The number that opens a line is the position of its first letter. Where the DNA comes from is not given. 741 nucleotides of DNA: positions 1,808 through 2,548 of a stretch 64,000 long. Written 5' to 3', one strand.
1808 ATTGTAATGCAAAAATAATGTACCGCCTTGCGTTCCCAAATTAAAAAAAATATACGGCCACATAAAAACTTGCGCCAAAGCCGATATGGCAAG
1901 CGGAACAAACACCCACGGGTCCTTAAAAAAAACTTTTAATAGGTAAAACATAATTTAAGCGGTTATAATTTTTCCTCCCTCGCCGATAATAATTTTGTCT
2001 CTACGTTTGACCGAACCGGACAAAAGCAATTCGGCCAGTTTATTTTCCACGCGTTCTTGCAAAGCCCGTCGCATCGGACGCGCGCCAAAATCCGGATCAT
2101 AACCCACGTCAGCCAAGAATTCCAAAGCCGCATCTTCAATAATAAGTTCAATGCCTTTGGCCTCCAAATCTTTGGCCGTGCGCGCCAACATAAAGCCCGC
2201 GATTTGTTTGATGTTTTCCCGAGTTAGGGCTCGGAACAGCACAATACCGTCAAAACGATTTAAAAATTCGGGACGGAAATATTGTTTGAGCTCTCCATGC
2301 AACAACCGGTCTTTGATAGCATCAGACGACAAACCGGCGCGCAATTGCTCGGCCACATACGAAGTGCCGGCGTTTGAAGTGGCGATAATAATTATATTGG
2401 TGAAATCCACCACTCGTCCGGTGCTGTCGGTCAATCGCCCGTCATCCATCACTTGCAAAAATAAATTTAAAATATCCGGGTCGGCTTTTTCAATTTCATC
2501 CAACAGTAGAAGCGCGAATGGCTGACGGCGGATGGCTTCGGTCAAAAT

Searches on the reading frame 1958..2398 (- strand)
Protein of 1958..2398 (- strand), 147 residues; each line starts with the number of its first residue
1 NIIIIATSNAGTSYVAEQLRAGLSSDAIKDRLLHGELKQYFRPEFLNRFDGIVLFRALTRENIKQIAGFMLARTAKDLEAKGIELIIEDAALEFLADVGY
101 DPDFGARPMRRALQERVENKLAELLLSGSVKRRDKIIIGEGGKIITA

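Call 29: search_solved_structures(query=window:1958-2398:-, show_alignments=5, max_evalue=0.00001)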
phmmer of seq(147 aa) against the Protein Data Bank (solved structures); distinct sequences matched with E-value up to 0.00001: 45.
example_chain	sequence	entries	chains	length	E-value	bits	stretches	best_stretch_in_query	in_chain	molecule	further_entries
4lj8_A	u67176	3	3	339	4.3e-32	114.3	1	1-141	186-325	Chaperone protein ClpB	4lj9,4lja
4lj4_A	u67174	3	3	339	4.4e-32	114.3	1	1-141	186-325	Chaperone protein ClpB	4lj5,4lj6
4fct_A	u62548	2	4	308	4.4e-32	114.3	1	1-141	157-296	Chaperone protein ClpB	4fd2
4lj7_A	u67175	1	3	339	4.4e-32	114.3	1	1-141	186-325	Chaperone protein ClpB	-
4fcv_A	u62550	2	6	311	8.3e-32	113.4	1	1-141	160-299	Chaperone protein ClpB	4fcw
1qvr_A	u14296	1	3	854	1.3e-31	112.8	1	1-141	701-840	ClpB protein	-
4ciu_A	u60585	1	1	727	5.7e-27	97.8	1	1-130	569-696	CHAPERONE PROTEIN CLPB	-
6em8_A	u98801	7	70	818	7.3e-27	97.4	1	1-143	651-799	ATP-dependent Clp protease ATP-binding subunit ClpC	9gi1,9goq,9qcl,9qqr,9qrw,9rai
6em9_A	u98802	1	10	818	7.3e-27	97.4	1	1-143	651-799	ATP-dependent Clp protease ATP-binding subunit ClpC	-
6rn2_A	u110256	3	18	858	8.2e-27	97.2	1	1-130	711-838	Chaperone protein ClpB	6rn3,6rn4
4d2q_A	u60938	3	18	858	8.3e-27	97.2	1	1-130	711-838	CLPB | CHAPERONE PROTEIN CLPB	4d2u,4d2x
6qs4_A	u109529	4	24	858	8.3e-27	97.2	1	1-130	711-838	Chaperone protein ClpB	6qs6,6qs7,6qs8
6og3_E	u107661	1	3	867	8.7e-27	97.2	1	1-130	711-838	Hyperactive disaggregase ClpB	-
6oax_C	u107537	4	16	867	8.7e-27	97.2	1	1-130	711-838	Hyperactive disaggregase ClpB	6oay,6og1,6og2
5ofo_C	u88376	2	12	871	3.3e-26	95.3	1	1-130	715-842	Chaperone protein ClpB,ATP-dependent Clp protease ATP-binding subunit ClpA,Chaperone prote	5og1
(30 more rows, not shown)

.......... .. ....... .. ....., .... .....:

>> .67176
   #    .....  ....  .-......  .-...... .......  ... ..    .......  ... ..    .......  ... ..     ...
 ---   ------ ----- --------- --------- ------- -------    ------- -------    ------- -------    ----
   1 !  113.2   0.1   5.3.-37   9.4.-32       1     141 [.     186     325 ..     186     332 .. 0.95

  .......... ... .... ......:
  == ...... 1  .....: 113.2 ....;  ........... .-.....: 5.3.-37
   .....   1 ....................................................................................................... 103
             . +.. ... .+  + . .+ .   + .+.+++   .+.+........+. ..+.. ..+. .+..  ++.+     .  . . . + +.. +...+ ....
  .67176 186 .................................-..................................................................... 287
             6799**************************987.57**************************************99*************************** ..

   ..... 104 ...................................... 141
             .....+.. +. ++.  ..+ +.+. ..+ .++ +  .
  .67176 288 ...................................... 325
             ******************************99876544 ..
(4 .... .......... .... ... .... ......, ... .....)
